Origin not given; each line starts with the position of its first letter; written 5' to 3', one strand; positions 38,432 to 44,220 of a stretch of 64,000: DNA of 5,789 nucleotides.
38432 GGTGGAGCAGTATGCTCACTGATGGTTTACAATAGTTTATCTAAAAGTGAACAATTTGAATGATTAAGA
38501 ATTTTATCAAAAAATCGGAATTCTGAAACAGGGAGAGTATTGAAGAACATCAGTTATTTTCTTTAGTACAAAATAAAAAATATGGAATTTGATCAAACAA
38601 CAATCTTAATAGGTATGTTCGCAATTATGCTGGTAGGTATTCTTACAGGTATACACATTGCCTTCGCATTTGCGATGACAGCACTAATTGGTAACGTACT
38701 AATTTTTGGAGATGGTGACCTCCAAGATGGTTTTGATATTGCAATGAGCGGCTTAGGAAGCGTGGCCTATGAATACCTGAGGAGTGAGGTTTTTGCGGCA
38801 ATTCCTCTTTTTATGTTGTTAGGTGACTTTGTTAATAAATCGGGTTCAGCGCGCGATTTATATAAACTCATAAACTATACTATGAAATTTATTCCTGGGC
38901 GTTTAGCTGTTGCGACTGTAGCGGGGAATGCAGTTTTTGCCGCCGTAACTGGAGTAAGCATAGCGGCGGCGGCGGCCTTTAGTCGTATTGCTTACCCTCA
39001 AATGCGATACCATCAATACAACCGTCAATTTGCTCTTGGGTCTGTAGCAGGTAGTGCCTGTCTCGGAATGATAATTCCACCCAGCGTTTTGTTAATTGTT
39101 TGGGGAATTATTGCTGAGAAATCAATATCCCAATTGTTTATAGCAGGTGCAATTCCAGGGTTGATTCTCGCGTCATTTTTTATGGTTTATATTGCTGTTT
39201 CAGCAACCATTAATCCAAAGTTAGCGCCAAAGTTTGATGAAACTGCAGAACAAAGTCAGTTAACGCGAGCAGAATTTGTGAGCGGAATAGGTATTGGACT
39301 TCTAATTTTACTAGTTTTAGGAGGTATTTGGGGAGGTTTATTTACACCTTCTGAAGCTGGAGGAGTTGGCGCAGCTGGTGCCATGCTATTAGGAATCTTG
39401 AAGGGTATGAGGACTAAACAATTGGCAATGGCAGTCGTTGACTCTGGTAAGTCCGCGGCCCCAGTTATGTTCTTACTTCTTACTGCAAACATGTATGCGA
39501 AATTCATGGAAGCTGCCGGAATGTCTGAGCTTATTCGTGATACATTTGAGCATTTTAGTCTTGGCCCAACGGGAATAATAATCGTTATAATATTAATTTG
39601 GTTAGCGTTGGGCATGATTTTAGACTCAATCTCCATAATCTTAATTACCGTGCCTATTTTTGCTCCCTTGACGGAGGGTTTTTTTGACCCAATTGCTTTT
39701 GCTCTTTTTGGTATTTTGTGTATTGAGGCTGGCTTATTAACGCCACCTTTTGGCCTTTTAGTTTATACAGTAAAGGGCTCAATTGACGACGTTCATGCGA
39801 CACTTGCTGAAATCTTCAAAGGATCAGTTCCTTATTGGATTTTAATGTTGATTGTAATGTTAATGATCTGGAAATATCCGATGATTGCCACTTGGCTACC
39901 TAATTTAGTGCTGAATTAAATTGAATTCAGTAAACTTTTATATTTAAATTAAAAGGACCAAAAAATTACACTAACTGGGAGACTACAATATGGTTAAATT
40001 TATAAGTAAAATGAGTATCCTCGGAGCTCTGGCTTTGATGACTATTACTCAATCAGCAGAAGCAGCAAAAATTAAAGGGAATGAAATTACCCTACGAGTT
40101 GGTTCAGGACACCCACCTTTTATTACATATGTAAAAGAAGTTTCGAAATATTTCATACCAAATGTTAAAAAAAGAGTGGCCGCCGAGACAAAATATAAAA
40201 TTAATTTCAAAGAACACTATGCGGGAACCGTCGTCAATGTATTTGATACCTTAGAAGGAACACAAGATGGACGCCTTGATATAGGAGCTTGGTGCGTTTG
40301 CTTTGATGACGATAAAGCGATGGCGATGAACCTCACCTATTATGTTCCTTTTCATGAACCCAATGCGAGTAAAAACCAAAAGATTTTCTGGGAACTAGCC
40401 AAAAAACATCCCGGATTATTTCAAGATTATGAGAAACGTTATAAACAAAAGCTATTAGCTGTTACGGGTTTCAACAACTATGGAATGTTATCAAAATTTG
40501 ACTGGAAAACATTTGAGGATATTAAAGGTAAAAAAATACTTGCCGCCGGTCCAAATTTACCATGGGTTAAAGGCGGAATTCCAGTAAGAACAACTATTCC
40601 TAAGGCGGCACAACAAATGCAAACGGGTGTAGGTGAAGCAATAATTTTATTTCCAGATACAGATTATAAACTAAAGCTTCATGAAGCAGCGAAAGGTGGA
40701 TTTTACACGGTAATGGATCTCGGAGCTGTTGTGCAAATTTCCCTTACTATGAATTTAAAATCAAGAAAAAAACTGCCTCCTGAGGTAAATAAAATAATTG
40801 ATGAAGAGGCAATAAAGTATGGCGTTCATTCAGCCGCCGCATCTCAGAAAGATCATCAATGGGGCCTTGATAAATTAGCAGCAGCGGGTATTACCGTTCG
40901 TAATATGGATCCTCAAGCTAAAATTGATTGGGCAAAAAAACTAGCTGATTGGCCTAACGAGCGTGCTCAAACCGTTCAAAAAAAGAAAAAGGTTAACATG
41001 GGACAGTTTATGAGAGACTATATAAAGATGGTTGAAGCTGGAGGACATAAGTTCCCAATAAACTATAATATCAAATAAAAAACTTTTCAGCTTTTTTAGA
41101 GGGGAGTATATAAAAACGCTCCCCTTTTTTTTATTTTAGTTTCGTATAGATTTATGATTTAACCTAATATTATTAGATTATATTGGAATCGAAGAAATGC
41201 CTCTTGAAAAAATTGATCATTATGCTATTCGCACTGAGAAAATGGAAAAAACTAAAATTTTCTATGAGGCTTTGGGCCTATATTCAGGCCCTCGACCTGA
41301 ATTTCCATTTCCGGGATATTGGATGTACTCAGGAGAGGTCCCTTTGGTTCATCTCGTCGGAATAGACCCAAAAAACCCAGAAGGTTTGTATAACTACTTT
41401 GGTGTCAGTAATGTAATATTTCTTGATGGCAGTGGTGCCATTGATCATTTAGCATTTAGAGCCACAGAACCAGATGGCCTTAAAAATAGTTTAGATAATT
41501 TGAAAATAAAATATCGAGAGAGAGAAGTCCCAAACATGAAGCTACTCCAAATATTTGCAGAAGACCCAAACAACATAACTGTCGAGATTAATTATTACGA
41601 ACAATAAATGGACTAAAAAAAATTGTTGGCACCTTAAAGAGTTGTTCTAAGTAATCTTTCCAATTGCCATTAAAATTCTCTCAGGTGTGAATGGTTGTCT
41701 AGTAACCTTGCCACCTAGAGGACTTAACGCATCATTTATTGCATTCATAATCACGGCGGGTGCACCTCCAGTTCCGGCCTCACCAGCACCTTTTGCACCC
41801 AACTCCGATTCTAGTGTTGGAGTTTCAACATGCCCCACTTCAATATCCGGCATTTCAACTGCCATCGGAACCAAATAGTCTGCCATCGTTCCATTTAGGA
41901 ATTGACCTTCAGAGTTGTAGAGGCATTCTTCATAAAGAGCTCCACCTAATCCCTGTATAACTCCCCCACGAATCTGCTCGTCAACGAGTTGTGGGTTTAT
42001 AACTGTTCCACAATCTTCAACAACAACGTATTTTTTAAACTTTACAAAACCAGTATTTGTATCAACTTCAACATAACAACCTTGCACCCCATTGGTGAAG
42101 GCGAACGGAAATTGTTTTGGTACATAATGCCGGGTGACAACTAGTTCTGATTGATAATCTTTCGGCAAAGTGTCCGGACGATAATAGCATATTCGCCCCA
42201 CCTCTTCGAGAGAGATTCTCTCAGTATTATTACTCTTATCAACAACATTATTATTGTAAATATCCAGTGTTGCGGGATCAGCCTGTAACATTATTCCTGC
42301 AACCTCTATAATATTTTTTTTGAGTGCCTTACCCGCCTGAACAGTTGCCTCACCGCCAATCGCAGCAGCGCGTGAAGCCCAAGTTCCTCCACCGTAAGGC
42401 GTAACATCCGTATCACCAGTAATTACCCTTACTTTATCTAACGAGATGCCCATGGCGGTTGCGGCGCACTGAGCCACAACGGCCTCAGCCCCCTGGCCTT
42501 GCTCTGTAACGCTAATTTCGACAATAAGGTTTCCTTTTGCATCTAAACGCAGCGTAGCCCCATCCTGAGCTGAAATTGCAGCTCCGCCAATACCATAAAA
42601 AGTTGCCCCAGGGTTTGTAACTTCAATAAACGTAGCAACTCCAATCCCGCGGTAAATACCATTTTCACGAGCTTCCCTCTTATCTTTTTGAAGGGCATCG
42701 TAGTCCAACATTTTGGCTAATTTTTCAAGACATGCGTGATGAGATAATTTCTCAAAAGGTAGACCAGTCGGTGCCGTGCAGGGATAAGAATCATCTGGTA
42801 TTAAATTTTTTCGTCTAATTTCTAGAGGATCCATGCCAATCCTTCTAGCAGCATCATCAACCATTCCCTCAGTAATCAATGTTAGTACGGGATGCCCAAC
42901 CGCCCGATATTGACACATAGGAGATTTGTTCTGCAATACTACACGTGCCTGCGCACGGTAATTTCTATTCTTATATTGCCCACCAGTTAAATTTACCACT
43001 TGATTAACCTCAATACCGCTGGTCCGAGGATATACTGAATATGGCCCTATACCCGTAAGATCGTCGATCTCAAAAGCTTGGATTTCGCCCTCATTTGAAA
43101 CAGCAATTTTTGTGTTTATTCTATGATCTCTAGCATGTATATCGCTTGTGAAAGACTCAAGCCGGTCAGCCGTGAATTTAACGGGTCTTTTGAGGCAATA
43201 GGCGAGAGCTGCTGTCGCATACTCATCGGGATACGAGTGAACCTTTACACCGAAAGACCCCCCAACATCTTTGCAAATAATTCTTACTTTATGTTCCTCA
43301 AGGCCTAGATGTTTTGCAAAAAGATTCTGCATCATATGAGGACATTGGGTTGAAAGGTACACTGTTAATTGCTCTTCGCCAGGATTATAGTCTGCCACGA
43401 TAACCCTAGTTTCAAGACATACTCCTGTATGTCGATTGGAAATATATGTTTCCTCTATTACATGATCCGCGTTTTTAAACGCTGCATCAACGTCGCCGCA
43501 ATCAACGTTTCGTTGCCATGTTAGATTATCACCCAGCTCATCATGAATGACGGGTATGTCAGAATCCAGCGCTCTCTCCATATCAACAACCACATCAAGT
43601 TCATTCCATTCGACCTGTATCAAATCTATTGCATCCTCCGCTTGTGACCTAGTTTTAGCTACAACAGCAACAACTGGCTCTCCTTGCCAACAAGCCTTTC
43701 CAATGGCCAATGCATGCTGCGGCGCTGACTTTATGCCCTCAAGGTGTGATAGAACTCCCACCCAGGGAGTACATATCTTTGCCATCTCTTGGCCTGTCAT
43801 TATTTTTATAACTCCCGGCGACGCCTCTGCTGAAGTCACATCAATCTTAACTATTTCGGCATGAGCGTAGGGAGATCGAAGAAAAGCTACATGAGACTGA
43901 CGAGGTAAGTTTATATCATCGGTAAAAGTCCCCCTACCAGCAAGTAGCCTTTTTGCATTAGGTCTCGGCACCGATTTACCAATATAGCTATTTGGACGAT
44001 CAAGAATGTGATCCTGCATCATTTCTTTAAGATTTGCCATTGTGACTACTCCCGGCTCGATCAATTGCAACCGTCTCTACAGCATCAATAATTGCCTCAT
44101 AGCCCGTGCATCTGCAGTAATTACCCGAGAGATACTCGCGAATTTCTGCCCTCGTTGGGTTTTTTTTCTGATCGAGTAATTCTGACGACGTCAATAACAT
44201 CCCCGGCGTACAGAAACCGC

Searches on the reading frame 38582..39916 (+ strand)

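Call 103: search_protein_families(library=pfam, proteins=[window:38582-39916:+], max_evalue=0.00001)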
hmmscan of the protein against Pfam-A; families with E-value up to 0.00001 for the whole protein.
window:38582-39916:+ (445 aa): 1 family
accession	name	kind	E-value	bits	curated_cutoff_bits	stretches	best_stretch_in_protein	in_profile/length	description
PF06808.19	DctM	-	4e-70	237.2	23.8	1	13-431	1-409/413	Tripartite ATP-independent periplasmic transporter, DctM component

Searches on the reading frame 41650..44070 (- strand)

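Call 103: search_protein_families(library=pfam, proteins=[window:41650-44070:-], max_evalue=0.00001)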
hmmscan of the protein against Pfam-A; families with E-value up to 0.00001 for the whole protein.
window:41650-44070:- (807 aa): 3 families
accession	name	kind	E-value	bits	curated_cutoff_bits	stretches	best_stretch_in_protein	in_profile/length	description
PF20256.3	MoCoBD_2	-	3.4e-77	260.2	27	1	450-741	1-283/283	Molybdopterin cofactor-binding domain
PF02738.23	MoCoBD_1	-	2.5e-72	243.3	27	1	175-423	1-244/244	Molybdopterin cofactor-binding domain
PF01315.27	Ald_Xan_dh_C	-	1.8e-26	93.1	31.3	1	45-159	2-110/110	Aldehyde oxidase and xanthine dehydrogenase, a/b hammerhead domain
